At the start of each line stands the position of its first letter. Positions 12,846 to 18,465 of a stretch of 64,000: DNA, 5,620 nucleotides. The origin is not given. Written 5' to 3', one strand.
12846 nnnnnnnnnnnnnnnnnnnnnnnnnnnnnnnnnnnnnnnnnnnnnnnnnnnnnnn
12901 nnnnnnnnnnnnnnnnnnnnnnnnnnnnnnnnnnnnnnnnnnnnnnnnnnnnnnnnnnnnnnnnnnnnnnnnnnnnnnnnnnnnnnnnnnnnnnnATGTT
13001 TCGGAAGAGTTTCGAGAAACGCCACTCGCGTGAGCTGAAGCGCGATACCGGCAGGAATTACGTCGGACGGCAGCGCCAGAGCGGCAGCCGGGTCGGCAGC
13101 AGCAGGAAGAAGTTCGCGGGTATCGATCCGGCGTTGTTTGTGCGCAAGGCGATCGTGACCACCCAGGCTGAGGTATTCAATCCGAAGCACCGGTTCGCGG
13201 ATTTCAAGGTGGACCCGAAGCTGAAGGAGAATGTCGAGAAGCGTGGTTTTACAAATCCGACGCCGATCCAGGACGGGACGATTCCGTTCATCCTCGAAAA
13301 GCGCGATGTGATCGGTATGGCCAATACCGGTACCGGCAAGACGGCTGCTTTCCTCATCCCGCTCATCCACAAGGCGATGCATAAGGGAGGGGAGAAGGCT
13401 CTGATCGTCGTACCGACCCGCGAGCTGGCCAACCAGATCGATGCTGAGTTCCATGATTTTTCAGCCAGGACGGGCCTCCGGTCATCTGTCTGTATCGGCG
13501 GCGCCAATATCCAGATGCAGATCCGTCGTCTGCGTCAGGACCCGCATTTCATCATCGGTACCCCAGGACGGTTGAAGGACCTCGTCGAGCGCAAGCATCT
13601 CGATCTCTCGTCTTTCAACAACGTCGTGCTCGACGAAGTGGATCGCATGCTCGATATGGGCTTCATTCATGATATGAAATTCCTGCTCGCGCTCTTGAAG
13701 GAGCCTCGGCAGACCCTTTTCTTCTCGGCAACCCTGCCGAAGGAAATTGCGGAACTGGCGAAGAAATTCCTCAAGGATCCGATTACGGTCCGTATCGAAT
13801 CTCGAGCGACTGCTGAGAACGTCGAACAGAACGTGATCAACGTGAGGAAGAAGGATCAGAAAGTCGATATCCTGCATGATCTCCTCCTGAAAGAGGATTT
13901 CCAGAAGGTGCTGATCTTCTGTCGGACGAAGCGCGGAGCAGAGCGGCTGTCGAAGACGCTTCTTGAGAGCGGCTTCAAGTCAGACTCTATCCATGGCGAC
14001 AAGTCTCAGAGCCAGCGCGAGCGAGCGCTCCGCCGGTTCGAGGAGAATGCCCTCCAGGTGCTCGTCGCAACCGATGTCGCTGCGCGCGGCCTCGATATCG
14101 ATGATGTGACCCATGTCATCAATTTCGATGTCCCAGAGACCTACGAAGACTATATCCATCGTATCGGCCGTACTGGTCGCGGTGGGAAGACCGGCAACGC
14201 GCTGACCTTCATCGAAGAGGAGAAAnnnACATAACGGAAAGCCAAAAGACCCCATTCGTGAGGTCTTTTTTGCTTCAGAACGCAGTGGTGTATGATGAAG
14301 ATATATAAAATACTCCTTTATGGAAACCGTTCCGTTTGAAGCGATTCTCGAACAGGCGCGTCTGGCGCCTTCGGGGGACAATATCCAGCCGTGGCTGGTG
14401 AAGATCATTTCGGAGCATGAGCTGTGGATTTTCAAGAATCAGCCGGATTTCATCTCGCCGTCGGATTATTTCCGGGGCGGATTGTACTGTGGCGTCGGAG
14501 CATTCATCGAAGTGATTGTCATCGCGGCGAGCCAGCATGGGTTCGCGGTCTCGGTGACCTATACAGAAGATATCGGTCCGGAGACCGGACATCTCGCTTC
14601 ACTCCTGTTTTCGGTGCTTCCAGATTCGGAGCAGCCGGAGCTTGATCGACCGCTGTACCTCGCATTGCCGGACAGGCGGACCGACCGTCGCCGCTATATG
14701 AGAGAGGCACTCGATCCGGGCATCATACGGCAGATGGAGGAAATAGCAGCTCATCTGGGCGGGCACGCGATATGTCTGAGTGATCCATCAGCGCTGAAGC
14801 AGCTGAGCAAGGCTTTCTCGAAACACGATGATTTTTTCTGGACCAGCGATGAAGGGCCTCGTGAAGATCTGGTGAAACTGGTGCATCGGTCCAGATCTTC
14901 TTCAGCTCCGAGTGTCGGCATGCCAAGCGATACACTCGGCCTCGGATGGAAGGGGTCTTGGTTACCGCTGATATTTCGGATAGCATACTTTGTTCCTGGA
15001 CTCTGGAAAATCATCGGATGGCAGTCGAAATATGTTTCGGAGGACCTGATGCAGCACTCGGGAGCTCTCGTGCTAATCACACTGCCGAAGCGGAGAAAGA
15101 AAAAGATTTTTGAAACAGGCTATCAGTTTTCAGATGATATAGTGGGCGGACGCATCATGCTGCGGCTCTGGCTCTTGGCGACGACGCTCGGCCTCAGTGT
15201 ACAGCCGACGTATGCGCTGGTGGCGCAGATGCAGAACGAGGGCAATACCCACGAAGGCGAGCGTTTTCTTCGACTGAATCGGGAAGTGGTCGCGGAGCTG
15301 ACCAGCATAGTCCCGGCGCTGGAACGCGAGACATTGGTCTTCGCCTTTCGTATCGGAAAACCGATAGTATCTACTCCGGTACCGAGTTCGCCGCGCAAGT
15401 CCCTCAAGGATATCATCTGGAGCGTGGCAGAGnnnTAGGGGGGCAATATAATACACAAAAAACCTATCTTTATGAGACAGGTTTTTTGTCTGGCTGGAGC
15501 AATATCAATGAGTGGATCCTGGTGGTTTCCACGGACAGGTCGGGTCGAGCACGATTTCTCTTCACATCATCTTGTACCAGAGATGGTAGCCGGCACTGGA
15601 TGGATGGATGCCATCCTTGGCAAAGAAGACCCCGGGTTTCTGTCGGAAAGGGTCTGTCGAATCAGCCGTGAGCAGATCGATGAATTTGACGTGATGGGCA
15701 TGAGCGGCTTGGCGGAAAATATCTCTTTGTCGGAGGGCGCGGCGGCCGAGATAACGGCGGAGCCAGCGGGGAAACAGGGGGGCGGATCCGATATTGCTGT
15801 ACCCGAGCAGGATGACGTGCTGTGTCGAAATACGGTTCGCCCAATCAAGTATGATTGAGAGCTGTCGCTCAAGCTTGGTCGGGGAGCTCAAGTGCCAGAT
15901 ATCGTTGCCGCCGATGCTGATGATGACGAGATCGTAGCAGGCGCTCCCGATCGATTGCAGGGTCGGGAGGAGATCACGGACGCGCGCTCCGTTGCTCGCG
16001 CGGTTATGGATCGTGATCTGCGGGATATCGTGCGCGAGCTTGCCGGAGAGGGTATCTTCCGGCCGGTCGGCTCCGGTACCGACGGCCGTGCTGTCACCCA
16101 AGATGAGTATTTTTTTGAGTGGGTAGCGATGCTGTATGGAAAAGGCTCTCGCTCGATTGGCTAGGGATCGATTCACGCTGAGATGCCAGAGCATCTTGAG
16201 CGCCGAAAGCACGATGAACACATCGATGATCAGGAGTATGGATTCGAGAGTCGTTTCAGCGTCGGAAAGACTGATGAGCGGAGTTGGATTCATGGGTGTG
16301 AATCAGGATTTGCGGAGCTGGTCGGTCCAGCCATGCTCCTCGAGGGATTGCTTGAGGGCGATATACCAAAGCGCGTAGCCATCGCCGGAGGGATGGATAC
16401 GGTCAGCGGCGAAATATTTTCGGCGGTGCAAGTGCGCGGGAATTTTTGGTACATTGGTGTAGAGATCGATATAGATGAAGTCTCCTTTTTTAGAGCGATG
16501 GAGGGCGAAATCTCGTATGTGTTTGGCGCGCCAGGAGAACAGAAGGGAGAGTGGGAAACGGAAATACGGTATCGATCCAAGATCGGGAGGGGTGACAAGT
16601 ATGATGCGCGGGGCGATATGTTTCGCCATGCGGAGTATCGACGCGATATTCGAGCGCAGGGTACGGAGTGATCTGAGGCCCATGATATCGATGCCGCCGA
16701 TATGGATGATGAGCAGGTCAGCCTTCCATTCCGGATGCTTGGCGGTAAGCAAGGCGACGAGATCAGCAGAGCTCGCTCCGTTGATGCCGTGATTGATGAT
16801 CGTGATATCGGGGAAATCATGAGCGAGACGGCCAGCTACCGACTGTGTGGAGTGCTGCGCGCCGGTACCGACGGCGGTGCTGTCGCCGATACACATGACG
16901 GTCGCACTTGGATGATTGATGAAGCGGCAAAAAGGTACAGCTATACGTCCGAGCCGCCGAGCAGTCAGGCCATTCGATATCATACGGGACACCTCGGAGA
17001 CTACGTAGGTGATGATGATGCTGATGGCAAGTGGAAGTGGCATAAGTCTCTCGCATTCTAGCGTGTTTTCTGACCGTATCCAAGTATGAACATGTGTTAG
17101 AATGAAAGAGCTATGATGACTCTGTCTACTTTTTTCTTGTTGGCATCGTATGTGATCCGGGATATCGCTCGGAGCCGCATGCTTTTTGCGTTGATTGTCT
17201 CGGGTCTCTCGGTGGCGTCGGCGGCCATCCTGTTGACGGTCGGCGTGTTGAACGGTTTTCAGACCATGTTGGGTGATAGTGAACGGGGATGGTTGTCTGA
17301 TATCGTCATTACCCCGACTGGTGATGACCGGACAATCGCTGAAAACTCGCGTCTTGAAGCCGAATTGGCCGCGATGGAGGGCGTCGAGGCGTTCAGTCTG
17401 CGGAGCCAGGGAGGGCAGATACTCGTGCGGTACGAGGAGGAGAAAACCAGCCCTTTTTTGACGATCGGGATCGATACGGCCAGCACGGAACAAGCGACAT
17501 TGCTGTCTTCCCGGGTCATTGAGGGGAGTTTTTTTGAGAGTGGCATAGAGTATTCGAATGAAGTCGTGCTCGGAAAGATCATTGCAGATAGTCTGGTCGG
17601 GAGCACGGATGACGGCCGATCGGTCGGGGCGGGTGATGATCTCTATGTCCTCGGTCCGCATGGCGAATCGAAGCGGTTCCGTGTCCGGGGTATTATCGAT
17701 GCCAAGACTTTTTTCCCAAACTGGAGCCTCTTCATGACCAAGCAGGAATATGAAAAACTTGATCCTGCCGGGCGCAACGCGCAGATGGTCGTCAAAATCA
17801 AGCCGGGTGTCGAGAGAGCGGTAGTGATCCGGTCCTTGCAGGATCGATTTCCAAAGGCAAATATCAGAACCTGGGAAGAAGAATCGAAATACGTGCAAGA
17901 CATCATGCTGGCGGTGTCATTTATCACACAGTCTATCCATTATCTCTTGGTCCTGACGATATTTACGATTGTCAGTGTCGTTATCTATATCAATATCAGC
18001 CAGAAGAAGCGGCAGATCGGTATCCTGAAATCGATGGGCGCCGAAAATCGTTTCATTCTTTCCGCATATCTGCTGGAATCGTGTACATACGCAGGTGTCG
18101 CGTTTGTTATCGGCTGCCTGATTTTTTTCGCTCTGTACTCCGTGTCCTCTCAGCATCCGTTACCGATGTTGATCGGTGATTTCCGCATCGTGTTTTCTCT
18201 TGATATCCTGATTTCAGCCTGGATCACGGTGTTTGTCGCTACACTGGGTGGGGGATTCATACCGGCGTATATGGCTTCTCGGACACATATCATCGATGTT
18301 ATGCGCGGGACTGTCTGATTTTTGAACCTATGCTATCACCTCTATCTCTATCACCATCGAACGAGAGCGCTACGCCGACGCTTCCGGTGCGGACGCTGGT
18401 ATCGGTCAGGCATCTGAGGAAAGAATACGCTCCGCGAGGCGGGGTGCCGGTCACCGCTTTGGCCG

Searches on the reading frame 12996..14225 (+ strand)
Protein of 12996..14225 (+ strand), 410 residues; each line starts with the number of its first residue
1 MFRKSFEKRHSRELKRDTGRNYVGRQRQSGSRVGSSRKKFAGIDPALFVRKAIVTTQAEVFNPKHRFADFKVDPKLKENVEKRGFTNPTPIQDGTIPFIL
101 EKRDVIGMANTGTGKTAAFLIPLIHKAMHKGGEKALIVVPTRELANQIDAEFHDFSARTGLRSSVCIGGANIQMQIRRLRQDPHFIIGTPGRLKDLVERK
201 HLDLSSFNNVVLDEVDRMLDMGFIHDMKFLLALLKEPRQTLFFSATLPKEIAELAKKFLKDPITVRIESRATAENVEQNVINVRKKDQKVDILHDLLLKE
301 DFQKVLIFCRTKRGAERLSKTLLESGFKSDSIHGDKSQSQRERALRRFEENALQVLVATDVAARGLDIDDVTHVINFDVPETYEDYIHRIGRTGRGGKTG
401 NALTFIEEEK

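Call 32: search_protein_families(library=pfam, proteins=[window:12996-14225:+], max_evalue=0.001)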
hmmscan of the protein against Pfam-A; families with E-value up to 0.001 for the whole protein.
window:12996-14225:+ (410 aa): 3 families
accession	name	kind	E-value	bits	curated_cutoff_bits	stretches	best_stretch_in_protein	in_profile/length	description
PF00270.35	DEAD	-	1.1e-47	162.3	26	1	89-253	1-166/167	DEAD/DEAH box helicase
PF00271.37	Helicase_C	-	1.1e-36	125.8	23.5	1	288-397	1-110/110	Helicase conserved C-terminal domain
PF04851.21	ResIII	-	2.5e-09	37.7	22.5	1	105-247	26-162/164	Type III restriction enzyme, res subunit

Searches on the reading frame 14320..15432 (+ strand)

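Call 32: search_protein_families(library=pfam, proteins=[window:14320-15432:+], max_evalue=0.001)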
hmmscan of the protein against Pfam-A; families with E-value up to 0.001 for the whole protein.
window:14320-15432:+ (371 aa): 1 family
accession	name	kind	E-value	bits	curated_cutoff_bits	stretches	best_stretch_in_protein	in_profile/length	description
PF00881.29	Nitroreductase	-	2.2e-06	28.4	23.5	0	6-34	20-49/167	Nitroreductase family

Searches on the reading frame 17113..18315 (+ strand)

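Call 32: search_protein_families(library=pfam, proteins=[window:17113-18315:+], max_evalue=0.001)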
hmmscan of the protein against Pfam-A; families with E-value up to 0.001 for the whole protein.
window:17113-18315:+ (401 aa): 2 families
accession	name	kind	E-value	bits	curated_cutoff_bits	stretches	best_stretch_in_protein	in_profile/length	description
PF12704.14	MacB_PCD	-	1.7e-13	51.8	27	1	26-243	2-205/207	MacB-like periplasmic core domain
PF02687.27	FtsX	-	2e-13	50.9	25.5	1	277-392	5-119/120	FtsX-like permease C-terminal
